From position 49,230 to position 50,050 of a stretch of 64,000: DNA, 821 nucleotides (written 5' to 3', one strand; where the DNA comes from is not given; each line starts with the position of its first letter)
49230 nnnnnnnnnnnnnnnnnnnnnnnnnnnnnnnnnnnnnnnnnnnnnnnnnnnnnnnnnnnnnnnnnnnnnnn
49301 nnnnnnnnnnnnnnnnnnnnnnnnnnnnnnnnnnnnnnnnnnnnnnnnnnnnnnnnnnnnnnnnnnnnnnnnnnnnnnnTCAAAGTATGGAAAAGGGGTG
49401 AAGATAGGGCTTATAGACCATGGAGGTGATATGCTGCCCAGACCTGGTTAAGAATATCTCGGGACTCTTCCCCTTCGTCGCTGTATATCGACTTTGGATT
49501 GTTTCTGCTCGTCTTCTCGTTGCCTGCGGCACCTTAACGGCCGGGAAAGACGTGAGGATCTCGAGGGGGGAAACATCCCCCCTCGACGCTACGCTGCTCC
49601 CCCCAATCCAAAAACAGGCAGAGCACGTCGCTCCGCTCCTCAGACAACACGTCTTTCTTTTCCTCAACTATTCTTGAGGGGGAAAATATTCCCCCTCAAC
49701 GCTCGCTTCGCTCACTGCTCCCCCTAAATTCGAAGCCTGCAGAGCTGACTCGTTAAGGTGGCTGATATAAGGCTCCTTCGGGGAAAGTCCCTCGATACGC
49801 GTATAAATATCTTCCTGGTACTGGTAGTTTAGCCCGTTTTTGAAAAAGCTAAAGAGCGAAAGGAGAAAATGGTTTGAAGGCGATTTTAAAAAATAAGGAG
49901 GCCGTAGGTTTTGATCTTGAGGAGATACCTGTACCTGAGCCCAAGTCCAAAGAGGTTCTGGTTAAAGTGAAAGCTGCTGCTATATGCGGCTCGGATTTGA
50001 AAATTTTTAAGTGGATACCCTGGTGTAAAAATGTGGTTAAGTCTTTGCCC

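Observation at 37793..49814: MITE-like family A: two full copies and one solo terminal repeat, the longer copy carrying nested palindromic insertions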

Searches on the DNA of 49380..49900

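Call 21: search_rna_families(source=window, start=49380, end=49900, threshold=evalue, max_evalue=10)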
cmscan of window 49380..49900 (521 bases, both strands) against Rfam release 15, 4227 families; matches with E-value up to 10: 8.
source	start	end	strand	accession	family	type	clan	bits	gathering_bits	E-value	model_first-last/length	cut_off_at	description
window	49559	49587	-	RF03386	mir-1994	Gene; miRNA;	-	18.2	47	0.56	1-66/66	no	mir-1994 microRNA precursor family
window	49565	49611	+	RF01785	blv_FSE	Cis-reg; frameshift_element;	-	16.2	34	2.2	1-27/27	no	ribosomal frameshift site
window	49559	49588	-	RF03256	mir-1286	Gene; miRNA;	-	14.3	70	6.1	1-76/76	no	mir-1286 microRNA precursor family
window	49551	49595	-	RF01918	mir-1249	Gene; miRNA;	-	13.1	83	9.7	1-75/75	no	mir-1249 microRNA precursor family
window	49545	49629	-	RF03109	Thermales-rpoB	Cis-reg;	-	13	77.3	8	1-89/89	no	Thermales-rpoB RNA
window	49519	49597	-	RF02937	Clostridiales-2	Gene; sRNA;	-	12.7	58.6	4.6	1-82/82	no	Clostridiales-2 RNA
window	49546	49719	-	RF01702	Cyano-2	Gene; sRNA;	-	11.1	40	2.4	1-204/204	no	Cyano-2 RNA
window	49397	49459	+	RF01881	Xist_exon4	Gene; lncRNA;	-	11.1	100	6.1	64-126/126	no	X-chromosome inactivation gene exon 4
